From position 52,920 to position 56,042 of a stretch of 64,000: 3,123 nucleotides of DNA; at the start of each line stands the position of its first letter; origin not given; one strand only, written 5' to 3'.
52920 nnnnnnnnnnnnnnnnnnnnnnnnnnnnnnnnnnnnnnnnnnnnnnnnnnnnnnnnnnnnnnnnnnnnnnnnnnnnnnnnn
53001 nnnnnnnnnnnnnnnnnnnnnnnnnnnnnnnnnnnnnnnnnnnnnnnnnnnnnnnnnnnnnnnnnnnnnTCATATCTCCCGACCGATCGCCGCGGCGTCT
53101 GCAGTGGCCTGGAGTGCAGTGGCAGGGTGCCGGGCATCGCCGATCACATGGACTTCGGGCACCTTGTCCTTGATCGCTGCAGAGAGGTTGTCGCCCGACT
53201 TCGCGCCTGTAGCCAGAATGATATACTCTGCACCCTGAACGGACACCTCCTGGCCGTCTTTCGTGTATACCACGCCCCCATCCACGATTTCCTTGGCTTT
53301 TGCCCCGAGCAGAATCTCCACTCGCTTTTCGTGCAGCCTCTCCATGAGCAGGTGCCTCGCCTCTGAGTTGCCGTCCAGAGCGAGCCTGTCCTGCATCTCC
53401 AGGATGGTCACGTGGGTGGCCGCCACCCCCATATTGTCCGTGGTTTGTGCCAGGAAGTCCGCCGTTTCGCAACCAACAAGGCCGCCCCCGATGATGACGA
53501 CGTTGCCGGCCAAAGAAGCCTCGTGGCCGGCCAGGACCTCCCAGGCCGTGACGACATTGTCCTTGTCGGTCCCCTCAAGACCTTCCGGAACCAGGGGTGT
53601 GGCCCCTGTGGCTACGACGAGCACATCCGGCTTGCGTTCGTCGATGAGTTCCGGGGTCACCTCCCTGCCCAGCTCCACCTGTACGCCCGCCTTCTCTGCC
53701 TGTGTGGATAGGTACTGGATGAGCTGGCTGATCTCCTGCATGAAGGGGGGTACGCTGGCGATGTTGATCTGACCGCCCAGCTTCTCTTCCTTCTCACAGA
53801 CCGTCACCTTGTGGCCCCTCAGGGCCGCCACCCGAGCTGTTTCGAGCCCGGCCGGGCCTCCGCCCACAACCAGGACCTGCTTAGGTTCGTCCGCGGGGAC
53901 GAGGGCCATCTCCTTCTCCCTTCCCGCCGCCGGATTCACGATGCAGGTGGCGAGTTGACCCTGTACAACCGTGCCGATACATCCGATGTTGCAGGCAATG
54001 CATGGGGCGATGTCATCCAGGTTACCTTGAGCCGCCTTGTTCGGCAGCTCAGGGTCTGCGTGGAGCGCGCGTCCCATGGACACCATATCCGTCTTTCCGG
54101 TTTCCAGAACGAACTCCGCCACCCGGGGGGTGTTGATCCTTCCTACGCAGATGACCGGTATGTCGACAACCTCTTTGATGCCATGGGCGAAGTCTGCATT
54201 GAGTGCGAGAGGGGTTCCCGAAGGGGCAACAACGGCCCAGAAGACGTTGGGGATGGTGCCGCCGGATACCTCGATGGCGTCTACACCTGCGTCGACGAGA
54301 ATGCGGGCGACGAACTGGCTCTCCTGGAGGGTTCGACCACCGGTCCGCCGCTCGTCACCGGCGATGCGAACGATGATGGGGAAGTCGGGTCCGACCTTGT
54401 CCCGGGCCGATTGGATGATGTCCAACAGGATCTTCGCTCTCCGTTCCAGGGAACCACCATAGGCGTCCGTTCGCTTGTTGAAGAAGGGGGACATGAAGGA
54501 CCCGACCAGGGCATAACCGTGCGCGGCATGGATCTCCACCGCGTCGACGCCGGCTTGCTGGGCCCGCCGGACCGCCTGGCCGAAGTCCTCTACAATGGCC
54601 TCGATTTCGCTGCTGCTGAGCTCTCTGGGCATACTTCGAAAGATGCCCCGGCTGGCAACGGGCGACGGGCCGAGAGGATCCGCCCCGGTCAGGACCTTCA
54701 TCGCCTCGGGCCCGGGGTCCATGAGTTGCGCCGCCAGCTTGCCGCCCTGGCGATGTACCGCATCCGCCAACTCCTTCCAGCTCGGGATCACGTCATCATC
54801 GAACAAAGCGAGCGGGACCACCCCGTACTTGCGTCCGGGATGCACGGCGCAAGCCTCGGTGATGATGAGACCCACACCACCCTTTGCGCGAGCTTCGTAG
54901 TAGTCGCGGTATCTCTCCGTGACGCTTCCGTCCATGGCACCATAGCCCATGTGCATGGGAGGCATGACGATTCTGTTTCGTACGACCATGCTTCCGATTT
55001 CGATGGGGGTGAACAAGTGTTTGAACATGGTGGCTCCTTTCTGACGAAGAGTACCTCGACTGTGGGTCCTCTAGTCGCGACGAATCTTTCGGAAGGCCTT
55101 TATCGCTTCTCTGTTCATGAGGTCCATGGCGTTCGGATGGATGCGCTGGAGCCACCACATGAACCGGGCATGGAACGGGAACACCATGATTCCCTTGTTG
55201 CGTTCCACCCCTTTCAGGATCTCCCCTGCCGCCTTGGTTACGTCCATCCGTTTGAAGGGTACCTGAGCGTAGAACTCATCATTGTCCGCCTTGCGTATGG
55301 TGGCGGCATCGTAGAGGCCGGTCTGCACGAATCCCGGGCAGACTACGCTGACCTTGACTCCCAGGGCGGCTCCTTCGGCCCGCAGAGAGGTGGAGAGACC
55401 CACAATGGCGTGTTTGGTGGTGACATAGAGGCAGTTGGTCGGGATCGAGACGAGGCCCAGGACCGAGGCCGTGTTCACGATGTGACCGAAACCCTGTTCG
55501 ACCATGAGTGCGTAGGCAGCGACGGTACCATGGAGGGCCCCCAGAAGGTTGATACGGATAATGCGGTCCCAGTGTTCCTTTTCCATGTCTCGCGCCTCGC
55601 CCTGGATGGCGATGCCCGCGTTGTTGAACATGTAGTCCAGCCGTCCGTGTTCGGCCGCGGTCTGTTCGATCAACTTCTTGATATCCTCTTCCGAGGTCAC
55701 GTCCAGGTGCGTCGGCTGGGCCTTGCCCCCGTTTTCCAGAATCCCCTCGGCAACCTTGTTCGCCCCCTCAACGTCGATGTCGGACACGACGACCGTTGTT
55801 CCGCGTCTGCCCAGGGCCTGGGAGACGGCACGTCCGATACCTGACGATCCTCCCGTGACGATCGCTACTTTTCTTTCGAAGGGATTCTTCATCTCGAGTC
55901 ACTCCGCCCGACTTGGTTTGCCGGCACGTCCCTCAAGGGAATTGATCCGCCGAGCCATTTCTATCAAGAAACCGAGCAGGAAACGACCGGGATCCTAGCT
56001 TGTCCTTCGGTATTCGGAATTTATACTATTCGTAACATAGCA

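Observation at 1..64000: Synthesis: candidate undescribed anaerobic pathway island for a lipophilic unsaturated or polycyclic compound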

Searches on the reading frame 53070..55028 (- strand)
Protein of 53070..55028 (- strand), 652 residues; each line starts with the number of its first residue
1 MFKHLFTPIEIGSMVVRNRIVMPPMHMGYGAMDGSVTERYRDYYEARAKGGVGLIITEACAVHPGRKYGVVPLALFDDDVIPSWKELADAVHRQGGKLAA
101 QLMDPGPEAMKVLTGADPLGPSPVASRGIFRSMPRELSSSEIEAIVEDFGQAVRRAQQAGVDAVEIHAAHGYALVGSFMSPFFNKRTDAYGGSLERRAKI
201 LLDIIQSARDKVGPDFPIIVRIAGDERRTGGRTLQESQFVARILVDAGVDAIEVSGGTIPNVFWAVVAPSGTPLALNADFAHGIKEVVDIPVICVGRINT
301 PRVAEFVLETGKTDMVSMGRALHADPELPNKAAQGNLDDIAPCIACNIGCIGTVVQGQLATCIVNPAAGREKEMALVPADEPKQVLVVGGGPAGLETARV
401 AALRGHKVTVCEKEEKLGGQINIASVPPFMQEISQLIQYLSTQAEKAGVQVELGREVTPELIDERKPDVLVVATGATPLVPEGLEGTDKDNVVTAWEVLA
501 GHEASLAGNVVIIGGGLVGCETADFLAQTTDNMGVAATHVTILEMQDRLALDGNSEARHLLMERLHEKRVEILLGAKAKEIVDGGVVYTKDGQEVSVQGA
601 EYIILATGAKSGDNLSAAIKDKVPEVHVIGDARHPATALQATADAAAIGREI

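Call 10: search_protein_families(library=pfam, proteins=[window:53070-55028:-])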
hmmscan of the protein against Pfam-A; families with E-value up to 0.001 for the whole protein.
window:53070-55028:- (652 aa): 16 families
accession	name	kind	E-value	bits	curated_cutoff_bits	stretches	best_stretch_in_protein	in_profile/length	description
PF00724.26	Oxidored_FMN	-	3.3e-73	247.4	27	1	5-336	2-339/342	NADH:flavin oxidoreductase / NADH oxidase family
PF07992.20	Pyr_redox_2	-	4e-27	95.8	26.1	1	384-616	2-244/291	Pyridine nucleotide-disulphide oxidoreductase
PF00070.33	Pyr_redox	-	1.2e-17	64.7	22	2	509-585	1-70/82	Pyridine nucleotide-disulphide oxidoreductase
PF01266.30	DAO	-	9.5e-16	58.7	27.9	1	385-419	2-37/353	FAD dependent oxidoreductase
PF13450.12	NAD_binding_8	-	1.3e-12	48.3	21.9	1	387-424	1-38/68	NAD(P)-binding Rossmann-like domain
PF12831.13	FAD_oxidored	-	7.1e-09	35.9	27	1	384-434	1-51/416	FAD dependent oxidoreductase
PF03486.20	HI0933_like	-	8.6e-08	32.4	50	1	384-424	2-42/244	HI0933-like protein Rossmann domain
PF13738.12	Pyr_redox_3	-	9.9e-08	32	30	0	470-612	128-270/305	Pyridine nucleotide-disulphide oxidoreductase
PF01262.27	AlaDh_PNT_C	-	9.4e-07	28.9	23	1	365-422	11-68/214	Alanine dehydrogenase/PNT, C-terminal domain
PF00890.30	FAD_binding_2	-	1.5e-06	28.1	20.4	1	385-425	2-42/414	FAD binding domain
PF13241.12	NAD_binding_7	-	4.6e-06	27.6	22.1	0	382-421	7-48/104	Putative NAD(P)-binding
PF13434.12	Lys_Orn_oxgnase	-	1.7e-05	24.6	21.3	1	463-535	144-216/339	L-lysine 6-monooxygenase/L-ornithine 5-monooxygenase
PF01494.25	FAD_binding_3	-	3e-05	23.9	22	0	384-416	3-35/349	FAD binding domain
PF01134.28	GIDA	-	0.00023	20.8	22.1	0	384-418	1-36/391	Glucose inhibited division protein A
PF01207.24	Dus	-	0.00028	20.5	20.4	0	189-334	98-232/311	Dihydrouridine synthase (Dus)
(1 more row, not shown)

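Call 27: search_protein_families(library=ncbifam, proteins=[window:53070-55028:-], max_evalue=0.00001)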
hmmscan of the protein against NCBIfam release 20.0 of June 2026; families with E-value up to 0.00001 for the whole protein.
window:53070-55028:- (652 aa): 56 families (the best 25 are shown)
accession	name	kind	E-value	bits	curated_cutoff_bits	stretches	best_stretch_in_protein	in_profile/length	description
NF041087.1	bile_acid_BaiCD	equivalog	1.2e-163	545.6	825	1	2-652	1-642/642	bile acid Fe-S flavoenzyme BaiCD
NF045599.1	bili_reduct_long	exception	1.2e-156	522.6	750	1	5-643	1-632/641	bilirubin reductase, long form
TIGR03997.1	mycofact_OYE_2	equivalog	7.1e-155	517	793.15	1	4-652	1-645/645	mycofactocin system FadH/OYE family oxidoreductase 2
TIGR03996.1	mycofact_OYE_1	hypoth_equivalog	2e-73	247.9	627.9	1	8-643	5-627/633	mycofactocin system FadH/OYE family oxidoreductase 1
NF045592.1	bili_reduct_N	equivalog_domain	2.5e-71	240.7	425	1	5-365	2-363/363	bilirubin reductase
NF010047.0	PRK13523.1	equivalog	6.9e-68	229.2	431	1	2-335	2-323/339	NADPH dehydrogenase NamA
NF006101.0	PRK08255.1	equivalog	4.9e-58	196.8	1078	1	4-331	398-729/768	bifunctional salicylyl-CoA 5-hydroxylase/oxidoreductase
NF007899.0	PRK10605.1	subfamily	1.9e-42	145.8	403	1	3-331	4-336/365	N-ethylmaleimide reductase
TIGR01350.1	lipoamide_DH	equivalog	5.5e-22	78.1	408.8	1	463-611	128-269/461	dihydrolipoyl dehydrogenase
NF009410.0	PRK12771.1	subfamily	3.6e-17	62.2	516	1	359-524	115-285/566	NAD(P)-binding protein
NF004943.0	PRK06292.2-1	equivalog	7.4e-17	61.3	432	1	465-610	130-269/456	dihydrolipoyl dehydrogenase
NF004991.0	PRK06370.1-3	subfamily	4.7e-15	55.1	620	1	471-608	169-299/509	FAD-containing oxidoreductase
TIGR02053.1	MerA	equivalog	4.9e-15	55.5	454.45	1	449-611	119-268/465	mercury(II) reductase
NF009454.0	PRK12814.1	equivalog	9.3e-14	50.7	916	1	367-554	173-364/657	putative NADPH-dependent glutamate synthase small subunit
NF004947.0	PRK06292.2-5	equivalog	6e-13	48.5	592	1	468-615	133-274/474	dihydrolipoyl dehydrogenase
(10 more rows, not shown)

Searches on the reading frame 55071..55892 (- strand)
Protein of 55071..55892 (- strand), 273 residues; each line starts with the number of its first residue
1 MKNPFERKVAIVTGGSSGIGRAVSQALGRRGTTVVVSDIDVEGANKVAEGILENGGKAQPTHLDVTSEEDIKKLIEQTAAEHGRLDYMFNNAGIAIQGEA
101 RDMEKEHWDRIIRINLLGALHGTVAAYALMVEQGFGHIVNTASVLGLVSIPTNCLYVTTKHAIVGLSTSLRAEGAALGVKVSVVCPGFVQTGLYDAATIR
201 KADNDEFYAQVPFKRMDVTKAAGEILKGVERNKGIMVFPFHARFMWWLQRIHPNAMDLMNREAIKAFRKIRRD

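Call 10: search_protein_families(library=pfam, proteins=[window:55071-55892:-])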
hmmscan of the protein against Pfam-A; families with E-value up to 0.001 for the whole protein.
window:55071-55892:- (273 aa): 4 families
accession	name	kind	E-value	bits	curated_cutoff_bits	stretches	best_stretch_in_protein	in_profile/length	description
PF00106.31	adh_short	-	1e-53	182.2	26.6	1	8-195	1-188/195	short chain dehydrogenase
PF13561.12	adh_short_C2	-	3.4e-41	141.8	27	1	17-216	6-203/236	Enoyl-(Acyl carrier protein) reductase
PF08659.16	KR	-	1.3e-10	42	22.6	1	11-175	4-168/180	KR domain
PF01370.27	Epimerase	-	0.00036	20.5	20.9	1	11-98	2-78/240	NAD dependent epimerase/dehydratase family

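Call 74: search_protein_families(library=ncbifam, proteins=[window:55071-55892:-], max_evalue=1e-8)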
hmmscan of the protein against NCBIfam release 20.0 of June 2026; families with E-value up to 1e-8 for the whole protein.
window:55071-55892:- (273 aa): 208 families (the best 25 are shown)
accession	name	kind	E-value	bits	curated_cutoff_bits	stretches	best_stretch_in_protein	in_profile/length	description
NF004514.1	PRK05855.1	equivalog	6.5e-59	200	455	1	3-261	309-575/578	SDR family oxidoreductase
NF004825.0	PRK06181.1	equivalog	6.6e-55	186.3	215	1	4-266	3-265/268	SDR family oxidoreductase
NF004818.0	PRK06172.1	equivalog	1.3e-54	185.2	336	1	1-216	1-218/253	SDR family oxidoreductase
NF005878.0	PRK07825.1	subfamily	4.3e-53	180.4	287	1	4-262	6-250/278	short chain dehydrogenase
NF005881.0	PRK07832.1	equivalog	7.8e-53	179.5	296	1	4-271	6-280/287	SDR family oxidoreductase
NF009093.0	PRK12429.1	subfamily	2.9e-52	177.5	258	1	6-201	4-199/259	3-hydroxybutyrate dehydrogenase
TIGR01963.1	PHB_DH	subfamily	3.5e-51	173.9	307.05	1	8-197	2-191/255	3-hydroxybutyrate dehydrogenase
NF004198.0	PRK05653.1-3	equivalog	6e-51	173.3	296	1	5-218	5-216/248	3-oxoacyl-ACP reductase FabG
NF004196.0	PRK05650.1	equivalog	1.4e-50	171.9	297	1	10-269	5-266/272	SDR family oxidoreductase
NF005559.1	PRK07231.1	subfamily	4e-49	167.4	215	1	6-219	3-218/249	glucose 1-dehydrogenase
NF009931.0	PRK13394.1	subfamily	2.5e-47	161.6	340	1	5-203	5-204/262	3-hydroxybutyrate dehydrogenase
NF004791.0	PRK06138.1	equivalog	4e-47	160.7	312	1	6-211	4-208/252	SDR family oxidoreductase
NF009466.0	PRK12826.1-2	subfamily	3e-46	157.9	222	1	7-217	3-213/248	3-oxoacyl-ACP reductase FabG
NF004843.0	PRK06194.1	equivalog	3.7e-46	157.8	308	1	5-203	4-205/295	hypothetical protein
NF052558.1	MBtsdlDhBudC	equivalog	1.2e-45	156.1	270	1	5-216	1-209/250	meso-2,3-butanediol dehydrogenase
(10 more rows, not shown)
